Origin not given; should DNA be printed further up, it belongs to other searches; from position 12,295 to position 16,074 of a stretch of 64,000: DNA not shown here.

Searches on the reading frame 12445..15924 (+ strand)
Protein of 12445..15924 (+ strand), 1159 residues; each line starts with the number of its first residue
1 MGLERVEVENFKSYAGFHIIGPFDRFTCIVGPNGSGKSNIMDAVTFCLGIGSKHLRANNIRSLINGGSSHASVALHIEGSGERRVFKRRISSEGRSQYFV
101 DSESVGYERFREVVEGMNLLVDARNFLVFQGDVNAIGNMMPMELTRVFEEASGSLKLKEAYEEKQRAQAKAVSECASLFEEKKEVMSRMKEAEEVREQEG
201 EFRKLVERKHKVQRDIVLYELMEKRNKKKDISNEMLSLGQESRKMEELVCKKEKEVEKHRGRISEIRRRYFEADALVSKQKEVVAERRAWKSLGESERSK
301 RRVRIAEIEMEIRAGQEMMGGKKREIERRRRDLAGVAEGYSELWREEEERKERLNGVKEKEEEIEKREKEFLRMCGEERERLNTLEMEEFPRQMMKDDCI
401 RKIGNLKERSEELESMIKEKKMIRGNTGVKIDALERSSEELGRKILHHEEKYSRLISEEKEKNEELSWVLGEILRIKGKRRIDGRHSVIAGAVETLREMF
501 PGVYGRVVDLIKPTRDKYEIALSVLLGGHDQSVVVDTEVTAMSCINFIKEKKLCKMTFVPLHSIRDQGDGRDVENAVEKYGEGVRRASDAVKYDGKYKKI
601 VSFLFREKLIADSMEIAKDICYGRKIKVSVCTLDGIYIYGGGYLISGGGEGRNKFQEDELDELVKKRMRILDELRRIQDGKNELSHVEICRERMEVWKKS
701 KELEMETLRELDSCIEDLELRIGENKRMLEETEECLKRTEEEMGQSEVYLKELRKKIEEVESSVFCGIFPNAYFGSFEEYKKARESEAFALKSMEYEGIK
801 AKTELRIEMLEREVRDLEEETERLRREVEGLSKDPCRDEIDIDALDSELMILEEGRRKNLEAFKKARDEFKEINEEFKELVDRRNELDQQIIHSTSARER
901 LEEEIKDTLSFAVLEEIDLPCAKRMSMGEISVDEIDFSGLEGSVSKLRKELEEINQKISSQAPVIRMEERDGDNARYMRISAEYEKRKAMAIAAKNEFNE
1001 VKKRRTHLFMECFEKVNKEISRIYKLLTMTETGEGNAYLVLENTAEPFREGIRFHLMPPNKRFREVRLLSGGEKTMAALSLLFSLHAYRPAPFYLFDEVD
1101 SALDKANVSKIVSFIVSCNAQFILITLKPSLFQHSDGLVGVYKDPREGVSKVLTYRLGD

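Call 20: search_protein_families(library=pfam, proteins=[window:12445-15924:+], max_evalue=0.001)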
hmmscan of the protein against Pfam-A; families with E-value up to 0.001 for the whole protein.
window:12445-15924:+ (1159 aa): 7 families
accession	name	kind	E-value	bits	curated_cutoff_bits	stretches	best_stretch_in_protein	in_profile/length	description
PF02463.25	SMC_N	-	1.4e-54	185.3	40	1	3-1144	2-214/220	RecF/RecN/SMC N terminal domain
PF06470.18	SMC_hinge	-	1e-28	100.5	22.5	1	500-621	1-116/116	SMC proteins Flexible Hinge Domain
PF13304.12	AAA_21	-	5.9e-12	46.7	27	1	26-81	1-67/304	AAA domain, putative AbiEii toxin, Type IV TA system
PF13175.12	AAA_15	-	6.4e-09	36.3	32.1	1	1-369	1-265/374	AAA ATPase domain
PF13555.12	AAA_29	-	7.2e-07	29.3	27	1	3-58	1-55/61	P-loop containing region of AAA domain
PF13476.12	AAA_23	-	3.5e-06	28.2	27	1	5-370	1-199/201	AAA domain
PF00005.33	ABC_tran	-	0.0005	21.1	25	0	27-45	14-32/137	ABC transporter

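Call 65: search_solved_structures(query=window:12445-15924:+, max_evalue=1e-10)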
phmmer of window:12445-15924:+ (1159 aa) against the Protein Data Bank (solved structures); distinct sequences matched with E-value up to 1e-10: 55.
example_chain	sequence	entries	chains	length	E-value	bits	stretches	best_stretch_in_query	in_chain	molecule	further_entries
6yuf_A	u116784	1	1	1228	1.4e-142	480.3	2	3-939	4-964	Structural maintenance of chromosomes protein 1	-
7w1m_A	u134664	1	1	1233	2.3e-111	376.9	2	3-945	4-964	Structural maintenance of chromosomes protein 1A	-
6wg3_A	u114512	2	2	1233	5.2e-111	375.8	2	3-945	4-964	Structural maintenance of chromosomes protein 1A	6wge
7ogt_A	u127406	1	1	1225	2.2e-101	343.9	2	5-883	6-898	Structural maintenance of chromosomes protein 1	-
6qpq_A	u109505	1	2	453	2.6e-85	290.7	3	963-1156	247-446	Structural maintenance of chromosomes protein,Structural maintenance of chromosomes protei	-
8ro6_A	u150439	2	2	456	1.8e-83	284.6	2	949-1157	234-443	Structural maintenance of chromosomes protein 1A (SMC1A)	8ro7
8p0a_A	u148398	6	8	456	4e-83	283.5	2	949-1157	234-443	Structural maintenance of chromosomes protein 1A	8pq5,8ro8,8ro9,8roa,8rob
6zz6_A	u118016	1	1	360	2.6e-78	267.5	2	994-1157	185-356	Structural maintenance of chromosomes protein 1,Structural maintenance of chromosomes prot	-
8roc_A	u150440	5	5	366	9.1e-77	262.4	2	993-1157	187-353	Structural maintenance of chromosomes protein 1A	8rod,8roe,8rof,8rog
1w1w_A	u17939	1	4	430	4.7e-75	256.7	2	971-1157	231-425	STRUCTURAL MAINTENANCE OF CHROMOSOME 1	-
6yvd_D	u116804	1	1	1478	4.9e-55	190.5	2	806-1146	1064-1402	Structural maintenance of chromosomes protein 4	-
7qen_B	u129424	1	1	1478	1e-54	189.4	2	806-1146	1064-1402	Structural maintenance of chromosomes protein 4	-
6yvu_B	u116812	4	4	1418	1.2e-54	189.2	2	806-1146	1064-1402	Structural maintenance of chromosomes protein 4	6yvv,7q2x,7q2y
9f5w_B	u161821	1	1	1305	1.3e-54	189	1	8-1144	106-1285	Structural maintenance of chromosomes protein 4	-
5xei_A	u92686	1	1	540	1.1e-53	186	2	945-1155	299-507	Chromosome partition protein Smc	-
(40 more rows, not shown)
